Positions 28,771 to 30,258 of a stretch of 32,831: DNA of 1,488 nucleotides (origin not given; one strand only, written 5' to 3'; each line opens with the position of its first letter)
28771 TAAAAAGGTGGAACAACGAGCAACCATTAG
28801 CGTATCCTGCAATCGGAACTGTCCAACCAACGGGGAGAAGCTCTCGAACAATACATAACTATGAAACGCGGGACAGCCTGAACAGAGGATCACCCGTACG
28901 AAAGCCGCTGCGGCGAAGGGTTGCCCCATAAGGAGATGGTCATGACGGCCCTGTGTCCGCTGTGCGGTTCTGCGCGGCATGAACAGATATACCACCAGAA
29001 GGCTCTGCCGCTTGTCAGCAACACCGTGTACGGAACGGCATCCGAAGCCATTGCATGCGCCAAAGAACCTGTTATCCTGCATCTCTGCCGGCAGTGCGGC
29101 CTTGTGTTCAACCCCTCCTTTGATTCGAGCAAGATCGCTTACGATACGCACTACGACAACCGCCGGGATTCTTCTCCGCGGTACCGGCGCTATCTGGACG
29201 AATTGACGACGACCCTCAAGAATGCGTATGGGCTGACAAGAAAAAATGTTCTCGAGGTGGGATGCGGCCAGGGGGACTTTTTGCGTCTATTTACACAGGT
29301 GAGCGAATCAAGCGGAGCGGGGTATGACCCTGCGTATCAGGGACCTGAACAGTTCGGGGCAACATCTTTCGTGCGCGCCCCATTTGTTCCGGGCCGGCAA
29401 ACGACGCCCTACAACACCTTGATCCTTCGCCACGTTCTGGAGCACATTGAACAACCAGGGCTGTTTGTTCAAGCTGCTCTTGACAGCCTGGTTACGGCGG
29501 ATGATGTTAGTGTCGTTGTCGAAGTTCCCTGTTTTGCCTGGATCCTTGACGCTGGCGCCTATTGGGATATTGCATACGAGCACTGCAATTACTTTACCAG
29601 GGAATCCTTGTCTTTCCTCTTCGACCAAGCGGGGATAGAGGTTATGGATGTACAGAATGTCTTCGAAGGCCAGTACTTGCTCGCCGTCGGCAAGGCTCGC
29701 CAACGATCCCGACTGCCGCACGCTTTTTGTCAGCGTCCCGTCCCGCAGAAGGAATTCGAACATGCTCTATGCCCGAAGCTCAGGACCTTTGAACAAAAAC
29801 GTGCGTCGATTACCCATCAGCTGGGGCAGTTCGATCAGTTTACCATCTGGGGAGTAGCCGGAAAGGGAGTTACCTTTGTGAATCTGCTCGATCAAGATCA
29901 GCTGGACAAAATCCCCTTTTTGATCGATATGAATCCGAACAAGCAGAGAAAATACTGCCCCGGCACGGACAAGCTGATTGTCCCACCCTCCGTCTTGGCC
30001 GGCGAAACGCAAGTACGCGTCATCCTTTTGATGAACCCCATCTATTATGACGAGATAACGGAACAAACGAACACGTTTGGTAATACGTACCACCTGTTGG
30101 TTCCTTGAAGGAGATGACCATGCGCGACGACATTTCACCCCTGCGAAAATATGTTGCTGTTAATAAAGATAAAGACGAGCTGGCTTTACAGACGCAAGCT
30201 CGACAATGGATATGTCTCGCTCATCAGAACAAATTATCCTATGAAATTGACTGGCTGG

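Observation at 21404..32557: Lower-GC ~11-kb nucleotide-sugar island encoding a deoxy/branched sugar pathway with four methyltransferase-type enzymes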

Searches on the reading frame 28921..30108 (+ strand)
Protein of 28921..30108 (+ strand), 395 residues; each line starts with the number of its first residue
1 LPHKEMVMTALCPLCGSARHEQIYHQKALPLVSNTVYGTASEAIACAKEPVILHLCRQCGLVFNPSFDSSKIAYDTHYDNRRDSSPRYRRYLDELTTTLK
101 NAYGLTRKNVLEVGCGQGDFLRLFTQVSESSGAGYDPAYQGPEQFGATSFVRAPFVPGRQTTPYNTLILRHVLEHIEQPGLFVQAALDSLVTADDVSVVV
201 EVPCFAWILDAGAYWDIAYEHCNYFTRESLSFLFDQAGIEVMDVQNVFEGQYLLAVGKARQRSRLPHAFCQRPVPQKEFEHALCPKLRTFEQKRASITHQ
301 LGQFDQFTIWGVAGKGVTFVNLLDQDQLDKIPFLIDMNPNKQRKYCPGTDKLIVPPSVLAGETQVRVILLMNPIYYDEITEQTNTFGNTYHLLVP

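Call 4: search_protein_families(library=pfam, proteins=[window:28921-30108:+], max_evalue=0.01)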
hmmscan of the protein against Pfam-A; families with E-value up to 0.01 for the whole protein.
window:28921-30108:+ (395 aa): 2 families
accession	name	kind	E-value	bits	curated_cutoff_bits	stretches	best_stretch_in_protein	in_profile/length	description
PF13489.12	Methyltransf_23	-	9e-19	68.2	27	1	89-242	7-162/164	Methyltransferase domain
PF08484.17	Methyltransf_14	-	1.7e-07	31.6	23.5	1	307-387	71-149/160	C-methyltransferase C-terminal domain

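Call 5: search_protein_families(library=ncbifam, proteins=[window:28921-30108:+], max_evalue=0.01)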
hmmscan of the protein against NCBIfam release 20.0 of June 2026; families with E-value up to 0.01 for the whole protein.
window:28921-30108:+ (395 aa): 0 families

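Call 14: search_solved_structures(query=window:28921-30108:+, max_evalue=0.001)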
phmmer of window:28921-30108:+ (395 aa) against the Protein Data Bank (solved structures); distinct sequences matched with E-value up to 0.001: 10.
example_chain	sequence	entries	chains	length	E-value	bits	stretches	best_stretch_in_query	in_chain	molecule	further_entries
4rv9_A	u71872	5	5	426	1.6e-12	50.4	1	10-379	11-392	D-mycarose 3-C-methyltransferase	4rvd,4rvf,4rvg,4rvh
3ndi_A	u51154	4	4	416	2.3e-07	33.4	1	110-360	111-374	Methyltransferase | TcaB9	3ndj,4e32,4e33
4e31_A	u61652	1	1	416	2.4e-07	33.3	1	110-360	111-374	TcaB9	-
4e2x_A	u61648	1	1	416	2.6e-07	33.3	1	110-360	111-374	TcaB9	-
4e2y_A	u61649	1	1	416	5.5e-07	32.2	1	110-360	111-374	TcaB9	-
4e2z_A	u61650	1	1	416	1.7e-06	30.5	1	110-360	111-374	TcaB9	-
4e2w_A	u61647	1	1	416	2e-06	30.3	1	110-360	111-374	TcaB9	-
5t64_A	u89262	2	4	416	3.7e-06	29.4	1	55-380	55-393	Sugar 3-C-methyl transferase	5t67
4e30_A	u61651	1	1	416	4.7e-06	29.1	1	110-360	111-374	TcaB9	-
5t6b_A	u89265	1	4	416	2.5e-05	26.7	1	108-360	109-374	Sugar 3-C-methyl transferase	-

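Call 21: find_homologous_proteins(query=window:28921-30108:+, max_evalue=1e-10)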
Query window:28921-30108:+ (395 aa): 731 proteins with E <= 1e-10 among 3308 candidates; the best 120 are listed.
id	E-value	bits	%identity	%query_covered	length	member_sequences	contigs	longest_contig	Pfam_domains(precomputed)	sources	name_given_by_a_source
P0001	2.5e-268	908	100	98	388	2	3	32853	PF13489.13,PF08484.18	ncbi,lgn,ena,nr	ncbi:MAG: methyltransferase domain-containing protein [Verrucomicrobia bacterium]|nr:methyltransfera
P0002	8.1e-100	353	41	99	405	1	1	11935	PF13847.13,PF13489.13,PF08484.18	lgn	-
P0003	9.2e-99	349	43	99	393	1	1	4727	PF13489.13,PF08484.18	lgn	-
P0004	1.5e-97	345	38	99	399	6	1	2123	PF13489.13,PF22674.3,PF08484.18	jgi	-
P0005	4.2e-97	344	43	97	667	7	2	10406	PF13489.13,PF16363.12,PF01073.26,PF08484.18,PF01370.28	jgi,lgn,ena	-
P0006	5.8e-96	340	42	97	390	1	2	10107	PF13489.13,PF08484.18,PF08241.19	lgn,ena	-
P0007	1.9e-92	328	42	98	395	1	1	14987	PF13489.13,PF22674.3,PF08484.18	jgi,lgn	jgi:hypothetical protein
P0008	2.0e-92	328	41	96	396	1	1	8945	PF13489.13,PF08484.18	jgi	jgi:hypothetical protein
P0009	3.7e-91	324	40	97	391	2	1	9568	PF13489.13,PF08484.18,PF08241.19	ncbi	-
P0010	5.3e-89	317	39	97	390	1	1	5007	PF13847.13,PF13489.13,PF08484.18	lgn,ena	-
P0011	3.1e-87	311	39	97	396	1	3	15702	PF13489.13,PF08484.18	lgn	-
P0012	2.2e-77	279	39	96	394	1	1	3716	PF13489.13,PF22674.3,PF08484.18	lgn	-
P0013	1.8e-72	263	36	94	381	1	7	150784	PF13847.13,PF13489.13,PF08484.18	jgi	-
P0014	8.5e-71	257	36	96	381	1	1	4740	PF13489.13,PF08484.18,PF08242.19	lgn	-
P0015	2.6e-69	252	34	95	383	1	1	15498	PF07021.19,PF13489.13,PF08484.18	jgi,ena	-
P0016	8.2e-67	244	34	97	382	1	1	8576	PF13847.13,PF13489.13,PF08484.18,PF08241.19,PF08242.19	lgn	-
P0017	1.5e-66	243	36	95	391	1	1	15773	PF13489.13,PF08484.18,PF08242.19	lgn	-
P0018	2.6e-66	242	34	97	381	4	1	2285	PF13489.13,PF08484.18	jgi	-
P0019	3.4e-66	242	33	95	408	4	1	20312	PF13489.13,PF13649.13,PF22674.3,PF08484.18,PF08241.19,PF08242.19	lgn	-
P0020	5.0e-66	241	35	96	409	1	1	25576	PF13489.13,PF08484.18,PF08242.19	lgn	-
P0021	1.0e-65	240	37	90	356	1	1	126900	PF07021.19,PF13847.13,PF13489.13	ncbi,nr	ncbi:MAG: methyltransferase domain-containing protein [Candidatus Omnitrophica bacterium]|nr:methylt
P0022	1.1e-64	237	33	97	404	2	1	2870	PF13489.13,PF13649.13,PF22674.3,PF08484.18,PF08241.19,PF08242.19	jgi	jgi:2-polyprenyl-3-methyl-5-hydroxy-6-metoxy-1,4-benzoquinol methylase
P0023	1.4e-64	237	34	94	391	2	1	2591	PF13847.13,PF13489.13,PF13649.13,PF22674.3,PF08484.18,PF08241.19,PF08242.19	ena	-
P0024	1.4e-64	237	34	94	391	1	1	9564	PF13847.13,PF13489.13,PF13649.13,PF22674.3,PF08484.18,PF08241.19,PF08242.19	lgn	-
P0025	1.1e-63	234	34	96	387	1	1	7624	PF13489.13,PF22674.3,PF08484.18,PF08241.19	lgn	-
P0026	4.0e-63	232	32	97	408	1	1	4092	PF13489.13,PF13649.13,PF22674.3,PF08484.18,PF08241.19,PF08242.19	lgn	-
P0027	4.6e-63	232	35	95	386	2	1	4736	PF13847.13,PF13489.13,PF13649.13,PF08484.18,PF08241.19,PF08242.19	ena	-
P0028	5.1e-63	232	35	96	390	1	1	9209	PF13489.13,PF22674.3,PF08484.18,PF08241.19,PF08242.19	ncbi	-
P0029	5.1e-63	232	34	98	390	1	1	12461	PF13847.13,PF13489.13,PF22674.3,PF08484.18,PF08241.19,PF08242.19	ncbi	-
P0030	7.0e-63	231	33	97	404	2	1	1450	PF13489.13,PF13649.13,PF08484.18,PF08241.19,PF08242.19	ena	-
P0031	7.1e-63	231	33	95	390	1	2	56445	PF07021.19,PF13847.13,PF13489.13,PF13649.13,PF22674.3,PF08484.18,PF08241.19,PF08242.19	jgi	-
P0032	7.4e-63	231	34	96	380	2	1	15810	PF13489.13,PF08484.18,PF08242.19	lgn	-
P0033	9.1e-63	231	32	97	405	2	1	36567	PF13489.13,PF13649.13,PF22674.3,PF08484.18,PF08241.19,PF08242.19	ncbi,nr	ncbi:MAG: methyltransferase domain-containing protein [Planctomycetes bacterium]|nr:methyltransferas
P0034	1.1e-62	230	33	99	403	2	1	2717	PF13489.13,PF08484.18,PF08241.19,PF08242.19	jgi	jgi:SAM-dependent methyltransferase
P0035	1.6e-62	230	35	93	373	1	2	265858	PF13489.13,PF22674.3,PF08484.18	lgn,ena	-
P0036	2.2e-62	229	36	94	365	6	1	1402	PF13489.13,PF08484.18,PF08241.19,PF08242.19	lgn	-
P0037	2.6e-62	229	35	95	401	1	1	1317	PF13489.13,PF08484.18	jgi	jgi:hypothetical protein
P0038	2.8e-62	229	35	97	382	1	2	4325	PF13489.13,PF08484.18,PF08242.19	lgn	-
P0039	3.7e-62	229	33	94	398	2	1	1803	PF13489.13,PF08484.18,PF08241.19,PF08242.19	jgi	-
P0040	1.7e-61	226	34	96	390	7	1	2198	PF13489.13,PF08484.18,PF08242.19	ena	-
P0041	2.1e-61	226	35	95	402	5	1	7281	PF13489.13,PF08484.18,PF08241.19,PF08242.19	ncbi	-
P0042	2.2e-61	226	33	97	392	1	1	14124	PF13489.13,PF13649.13,PF08484.18,PF08241.19,PF08242.19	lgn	-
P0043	2.9e-61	226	35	94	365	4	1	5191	PF13489.13,PF08484.18,PF08241.19,PF08242.19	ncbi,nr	ncbi:MAG: class I SAM-dependent methyltransferase [Sulfuricurvum sp.]|nr:class I SAM-dependent methy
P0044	3.0e-61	226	32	97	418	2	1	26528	PF13489.13,PF22674.3,PF08484.18,PF08241.19,PF08242.19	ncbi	-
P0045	3.6e-61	225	34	98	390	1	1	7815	PF13489.13,PF08484.18,PF08241.19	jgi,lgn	jgi:SAM-dependent methyltransferase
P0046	4.2e-61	225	32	98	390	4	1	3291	PF13847.13,PF13489.13,PF13649.13,PF08484.18,PF08241.19,PF08242.19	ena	-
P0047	4.3e-61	225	35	98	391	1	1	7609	PF13489.13,PF22674.3,PF08484.18,PF08241.19,PF08242.19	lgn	-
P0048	6.3e-61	225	34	98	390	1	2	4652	PF13489.13,PF22674.3,PF08484.18,PF08241.19,PF08242.19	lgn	-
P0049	7.7e-61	224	32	97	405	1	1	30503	PF13489.13,PF22674.3,PF08484.18,PF08241.19,PF08242.19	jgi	-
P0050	8.0e-61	224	33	94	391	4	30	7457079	PF13847.13,PF13489.13,PF22674.3,PF08484.18,PF08241.19,PF08242.19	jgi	jgi:SAM-dependent methyltransferase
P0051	9.7e-61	224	37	91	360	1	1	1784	PF13489.13,PF08484.18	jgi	jgi:methyltransferase family protein/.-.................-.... protein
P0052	1.1e-60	224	32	97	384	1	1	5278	PF13489.13,PF08421.17,PF08484.18,PF08241.19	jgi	jgi:SAM-dependent methyltransferase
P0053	1.1e-60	224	33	98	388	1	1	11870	PF13847.13,PF13489.13,PF22674.3,PF08484.18,PF08241.19,PF08242.19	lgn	-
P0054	1.1e-60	224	34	98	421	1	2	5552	PF13847.13,PF13489.13,PF13649.13,PF22674.3,PF08484.18,PF08241.19,PF08242.19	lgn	-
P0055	1.2e-60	224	33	93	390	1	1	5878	PF13489.13,PF08484.18,PF08241.19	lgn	-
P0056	1.3e-60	224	32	97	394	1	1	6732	PF13489.13,PF22674.3,PF08484.18,PF08241.19,PF08242.19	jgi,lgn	-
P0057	1.4e-60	223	34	95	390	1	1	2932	PF13489.13,PF22674.3,PF08484.18,PF08241.19,PF08242.19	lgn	-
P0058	1.6e-60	223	34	95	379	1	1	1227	PF07021.19,PF13489.13,PF08242.19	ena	-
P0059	1.8e-60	223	34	97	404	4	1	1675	PF13489.13,PF22674.3,PF08484.18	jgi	jgi:hypothetical protein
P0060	2.5e-60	223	33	96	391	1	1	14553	PF13489.13,PF13649.13,PF22674.3,PF08484.18,PF08241.19,PF08242.19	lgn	-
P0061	3.3e-60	222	33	92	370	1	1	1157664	PF13489.13,PF08484.18,PF08241.19,PF08242.19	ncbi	ncbi:MAG: methyltransferase domain-containing protein [Opitutaceae bacterium]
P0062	4.2e-60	222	34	98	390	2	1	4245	PF13489.13,PF13649.13,PF22674.3,PF08484.18,PF08241.19,PF08242.19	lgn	-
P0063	5.0e-60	222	34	93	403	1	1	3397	PF13489.13,PF22674.3,PF08484.18,PF08241.19,PF08242.19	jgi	jgi:SAM-dependent methyltransferase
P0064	5.2e-60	222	33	96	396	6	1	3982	PF13847.13,PF13489.13,PF13649.13,PF08484.18,PF08241.19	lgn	-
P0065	6.6e-60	221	32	94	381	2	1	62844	PF13489.13,PF13649.13,PF22674.3,PF08484.18,PF08241.19,PF08242.19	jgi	-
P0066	8.7e-60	221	35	94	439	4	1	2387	PF13489.13,PF22674.3,PF08484.18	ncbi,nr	ncbi:MAG: methyltransferase domain-containing protein [Cyanobacteria bacterium SZAS LIN-5]|nr:methyl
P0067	8.9e-60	221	32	94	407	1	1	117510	PF13489.13,PF08484.18,PF08241.19,PF08242.19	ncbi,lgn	-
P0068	1.3e-59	220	33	96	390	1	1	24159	PF13489.13,PF13649.13,PF08484.18,PF08241.19,PF08242.19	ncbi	-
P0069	1.4e-59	220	32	97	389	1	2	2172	PF13489.13,PF08484.18,PF08241.19,PF08242.19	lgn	-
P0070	4.3e-59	219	34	97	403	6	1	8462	PF07021.19,PF13489.13,PF13649.13,PF08484.18,PF08241.19,PF08242.19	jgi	-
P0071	4.8e-59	218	31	96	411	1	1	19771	PF13489.13,PF13649.13,PF08484.18,PF08241.19,PF08242.19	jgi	-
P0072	5.0e-59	218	31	97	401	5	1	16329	PF13489.13,PF13649.13,PF22674.3,PF08484.18,PF08241.19,PF08242.19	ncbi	-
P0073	5.1e-59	218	31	97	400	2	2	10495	PF13489.13,PF22674.3,PF08484.18,PF08241.19,PF08242.19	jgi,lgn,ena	-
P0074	5.7e-59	218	32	97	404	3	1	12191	PF13489.13,PF13649.13,PF22674.3,PF08484.18,PF08241.19,PF08242.19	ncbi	ncbi:MAG: class I SAM-dependent methyltransferase [Planctomycetota bacterium]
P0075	7.2e-59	218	35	94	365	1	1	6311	PF13489.13,PF22674.3,PF08484.18,PF08241.19,PF08242.19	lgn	-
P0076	7.8e-59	218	33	97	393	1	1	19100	PF13489.13,PF08484.18,PF08241.19,PF08242.19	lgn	-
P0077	7.9e-59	218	31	95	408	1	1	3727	PF13489.13,PF13649.13,PF22674.3,PF08484.18,PF08241.19,PF08242.19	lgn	-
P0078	1.1e-58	217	33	96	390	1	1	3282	PF13489.13,PF08484.18,PF08241.19,PF08242.19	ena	-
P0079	1.1e-58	217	32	96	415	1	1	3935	PF13489.13,PF22674.3,PF08484.18,PF08241.19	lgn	-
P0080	1.2e-58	217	31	98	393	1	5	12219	PF13847.13,PF13489.13,PF08484.18,PF08241.19,PF08242.19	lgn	-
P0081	1.4e-58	217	34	98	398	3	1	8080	PF13489.13,PF08484.18,PF08242.19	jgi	jgi:hypothetical protein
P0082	1.4e-58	217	33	95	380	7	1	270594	PF13489.13,PF13649.13,PF08484.18,PF08241.19,PF08242.19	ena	-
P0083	1.4e-58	217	31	97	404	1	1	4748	PF13489.13,PF13649.13,PF22674.3,PF08484.18,PF08241.19,PF08242.19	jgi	jgi:2-polyprenyl-3-methyl-5-hydroxy-6-metoxy-1,4-benzoquinol methylase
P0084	1.5e-58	217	35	93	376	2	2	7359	PF13489.13,PF08484.18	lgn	-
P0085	1.7e-58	217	30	96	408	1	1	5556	PF13489.13,PF22674.3,PF08484.18,PF08241.19,PF08242.19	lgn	-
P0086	2.0e-58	216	34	92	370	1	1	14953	PF13847.13,PF13489.13,PF13649.13,PF22674.3,PF08484.18,PF08241.19,PF08242.19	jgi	-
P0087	2.3e-58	216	32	96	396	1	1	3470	PF13489.13,PF13649.13,PF22674.3,PF08484.18,PF08241.19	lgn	-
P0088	2.4e-58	216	32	95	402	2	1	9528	PF13489.13,PF13649.13,PF08484.18,PF08241.19,PF08242.19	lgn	-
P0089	2.9e-58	216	33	96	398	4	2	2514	PF13847.13,PF13489.13,PF13649.13,PF08484.18,PF08241.19,PF08242.19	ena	-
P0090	4.8e-58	215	34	96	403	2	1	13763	PF13847.13,PF13489.13,PF13649.13,PF22674.3,PF08484.18,PF08241.19,PF08242.19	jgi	-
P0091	5.5e-58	215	32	98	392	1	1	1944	PF13489.13,PF22674.3,PF08484.18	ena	-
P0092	6.4e-58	215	34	91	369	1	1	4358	PF13847.13,PF13489.13,PF22674.3,PF08484.18,PF08242.19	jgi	jgi:2-polyprenyl-3-methyl-5-hydroxy-6-metoxy-1,4-benzoquinol methylase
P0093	6.5e-58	215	35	92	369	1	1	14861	PF13489.13,PF22674.3,PF08484.18,PF08241.19,PF08242.19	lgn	-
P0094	6.5e-58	215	31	99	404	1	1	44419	PF13489.13,PF13649.13,PF08484.18,PF08241.19,PF08242.19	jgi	-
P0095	6.6e-58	215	30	94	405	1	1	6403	PF13489.13,PF13649.13,PF22674.3,PF08484.18,PF08241.19,PF08242.19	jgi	-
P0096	7.5e-58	215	32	94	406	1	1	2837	PF13489.13,PF08484.18,PF08241.19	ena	-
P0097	7.6e-58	215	33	97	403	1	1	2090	PF13489.13,PF22674.3,PF08484.18,PF08241.19,PF08242.19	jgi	jgi:SAM-dependent methyltransferase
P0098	7.9e-58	214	34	94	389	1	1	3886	PF13489.13,PF08484.18,PF08241.19,PF08242.19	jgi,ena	jgi:hypothetical protein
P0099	8.0e-58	214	37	86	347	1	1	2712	PF13489.13,PF22674.3,PF08484.18,PF08241.19,PF08242.19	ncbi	-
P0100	8.5e-58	214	33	95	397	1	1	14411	PF13489.13,PF13649.13,PF22674.3,PF08484.18,PF08241.19,PF08242.19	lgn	-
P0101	9.3e-58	214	32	96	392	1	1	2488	PF13489.13,PF22674.3,PF08484.18,PF08241.19,PF08242.19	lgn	-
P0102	9.6e-58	214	34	93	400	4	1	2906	PF13847.13,PF13489.13,PF13649.13,PF22674.3,PF08484.18,PF08241.19,PF08242.19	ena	-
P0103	1.4e-57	214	33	96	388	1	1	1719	PF13489.13,PF13649.13,PF22674.3,PF08484.18,PF08241.19,PF08242.19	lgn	-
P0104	1.5e-57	213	33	94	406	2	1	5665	PF13489.13,PF08484.18,PF08241.19,PF08242.19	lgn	-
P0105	1.8e-57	213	33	96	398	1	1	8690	PF13489.13,PF22674.3,PF08484.18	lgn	-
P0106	1.9e-57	213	30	97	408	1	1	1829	PF13489.13,PF13649.13,PF22674.3,PF08484.18,PF08241.19,PF08242.19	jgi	jgi:SAM-dependent methyltransferase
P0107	1.9e-57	213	33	96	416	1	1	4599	PF13847.13,PF13489.13,PF13649.13,PF22674.3,PF08484.18,PF08241.19,PF08242.19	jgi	-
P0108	2.0e-57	213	31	97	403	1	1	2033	PF13489.13,PF08484.18,PF08241.19,PF08242.19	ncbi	-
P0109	2.2e-57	213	33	97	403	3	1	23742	PF13847.13,PF13489.13,PF13649.13,PF22674.3,PF08484.18,PF08241.19,PF08242.19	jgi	-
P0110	2.2e-57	213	31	97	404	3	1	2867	PF13489.13,PF13649.13,PF22674.3,PF08484.18,PF08241.19,PF08242.19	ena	-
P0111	2.5e-57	213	33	95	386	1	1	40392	PF13847.13,PF13489.13,PF13649.13,PF08484.18,PF08241.19,PF08242.19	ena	-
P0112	2.6e-57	213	33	94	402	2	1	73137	PF13489.13,PF08484.18,PF08241.19,PF08242.19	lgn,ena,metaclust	metaclust:\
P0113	2.9e-57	213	32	98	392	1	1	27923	PF13489.13,PF22674.3,PF08484.18,PF08241.19,PF08242.19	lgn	-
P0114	3.0e-57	213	31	97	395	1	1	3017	PF13489.13,PF22674.3,PF08484.18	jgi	jgi:hypothetical protein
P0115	3.2e-57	212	30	95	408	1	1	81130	PF13489.13,PF13649.13,PF22674.3,PF08484.18,PF08241.19,PF08242.19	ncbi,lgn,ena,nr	ncbi:MAG: methyltransferase domain-containing protein [Planctomycetes bacterium]|nr:methyltransferas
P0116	4.3e-57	212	36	92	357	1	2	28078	PF13489.13,PF08484.18,PF08242.19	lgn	-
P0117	5.5e-57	212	33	97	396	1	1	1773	PF13489.13,PF13649.13,PF22674.3,PF08484.18,PF08241.19,PF08242.19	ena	-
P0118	5.9e-57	212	32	97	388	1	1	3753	PF13489.13,PF08484.18,PF08241.19,PF08242.19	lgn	-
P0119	6.1e-57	212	36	84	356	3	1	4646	PF13489.13,PF13649.13,PF08484.18,PF08241.19,PF08242.19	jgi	jgi:2-polyprenyl-3-methyl-5-hydroxy-6-metoxy-1,4-benzoquinol methylase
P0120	6.1e-57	212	35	92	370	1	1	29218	PF13489.13,PF22674.3,PF08484.18,PF08241.19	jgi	jgi:2-polyprenyl-3-methyl-5-hydroxy-6-metoxy-1,4-benzoquinol methylase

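Call 22: find_encoding_contigs(protein=P0002, flank=10000, max_places=2)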
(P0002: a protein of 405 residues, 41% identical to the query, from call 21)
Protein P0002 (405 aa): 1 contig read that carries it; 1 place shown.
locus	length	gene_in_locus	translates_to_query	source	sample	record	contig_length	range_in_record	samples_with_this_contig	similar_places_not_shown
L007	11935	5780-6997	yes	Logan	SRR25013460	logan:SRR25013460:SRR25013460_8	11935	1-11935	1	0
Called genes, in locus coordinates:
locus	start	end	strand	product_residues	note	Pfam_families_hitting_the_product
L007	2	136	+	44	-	?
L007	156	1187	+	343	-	PF01073:3Beta_HSD, PF01370:Epimerase, PF04321:RmlD_sub_bind, PF16363:GDP_Man_Dehyd, PF07993:NAD_binding_4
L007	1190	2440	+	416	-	PF08421:Methyltransf_13, PF13489:Methyltransf_23, PF08484:Methyltransf_14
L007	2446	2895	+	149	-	PF00908:dTDP_sugar_isom, PF05523:FdtA (weak)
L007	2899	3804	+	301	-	PF01370:Epimerase, PF16363:GDP_Man_Dehyd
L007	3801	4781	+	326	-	PF00288:GHMP_kinases_N, PF08544:GHMP_kinases_C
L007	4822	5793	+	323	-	PF04055:Radical_SAM, PF13186:SPASM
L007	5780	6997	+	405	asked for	PF13489:Methyltransf_23, PF13847:Methyltransf_31 (faint), PF08484:Methyltransf_14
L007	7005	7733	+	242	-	PF04989:RMNT_CmcI, PF13578:Methyltransf_24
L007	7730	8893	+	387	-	PF00919:UPF0004 (weak), PF04055:Radical_SAM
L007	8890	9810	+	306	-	PF04055:Radical_SAM, PF13186:SPASM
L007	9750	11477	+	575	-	PF02310:B12-binding, PF04055:Radical_SAM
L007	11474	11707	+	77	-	-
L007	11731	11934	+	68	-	?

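Call 23: find_encoding_contigs(protein=P0005, flank=10000, max_places=2)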
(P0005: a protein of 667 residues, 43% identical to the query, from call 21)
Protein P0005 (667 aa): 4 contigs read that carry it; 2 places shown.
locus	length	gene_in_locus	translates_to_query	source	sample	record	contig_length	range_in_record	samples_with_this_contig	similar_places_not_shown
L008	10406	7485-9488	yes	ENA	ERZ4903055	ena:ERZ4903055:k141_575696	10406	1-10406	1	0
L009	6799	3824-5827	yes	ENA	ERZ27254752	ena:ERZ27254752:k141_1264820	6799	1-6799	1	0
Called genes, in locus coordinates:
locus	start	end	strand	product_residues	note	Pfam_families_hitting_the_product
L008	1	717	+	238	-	?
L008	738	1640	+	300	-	PF08282:Hydrolase_3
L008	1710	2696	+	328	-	PF00288:GHMP_kinases_N, PF08544:GHMP_kinases_C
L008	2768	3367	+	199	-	PF13580:SIS_2, PF01380:SIS (faint)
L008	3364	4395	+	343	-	PF01073:3Beta_HSD, PF01370:Epimerase, PF02719:Polysacc_synt_2 (faint), PF04321:RmlD_sub_bind, PF05368:NmrA (weak), PF13460:NAD_binding_10, PF16363:GDP_Man_Dehyd, PF07993:NAD_binding_4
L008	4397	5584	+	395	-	PF00483:NTP_transferase, PF12804:NTP_transf_3 (weak), PF00702:Hydrolase, PF08645:PNK3P, PF13419:HAD_2 (weak), PF13242:Hydrolase_like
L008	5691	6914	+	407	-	PF08421:Methyltransf_13, PF13489:Methyltransf_23, PF08484:Methyltransf_14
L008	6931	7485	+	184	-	PF00908:dTDP_sugar_isom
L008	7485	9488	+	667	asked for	PF01073:3Beta_HSD (faint), PF01370:Epimerase, PF16363:GDP_Man_Dehyd, PF13489:Methyltransf_23, PF08484:Methyltransf_14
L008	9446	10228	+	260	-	PF04989:RMNT_CmcI, PF13578:Methyltransf_24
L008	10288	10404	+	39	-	?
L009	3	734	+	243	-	?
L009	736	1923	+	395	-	PF00483:NTP_transferase, PF12804:NTP_transf_3 (weak), PF00702:Hydrolase, PF08645:PNK3P, PF13419:HAD_2 (weak), PF13242:Hydrolase_like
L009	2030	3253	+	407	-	PF08421:Methyltransf_13, PF13489:Methyltransf_23, PF08484:Methyltransf_14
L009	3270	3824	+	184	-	PF00908:dTDP_sugar_isom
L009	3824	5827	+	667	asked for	PF01073:3Beta_HSD (faint), PF01370:Epimerase, PF16363:GDP_Man_Dehyd, PF13489:Methyltransf_23, PF08484:Methyltransf_14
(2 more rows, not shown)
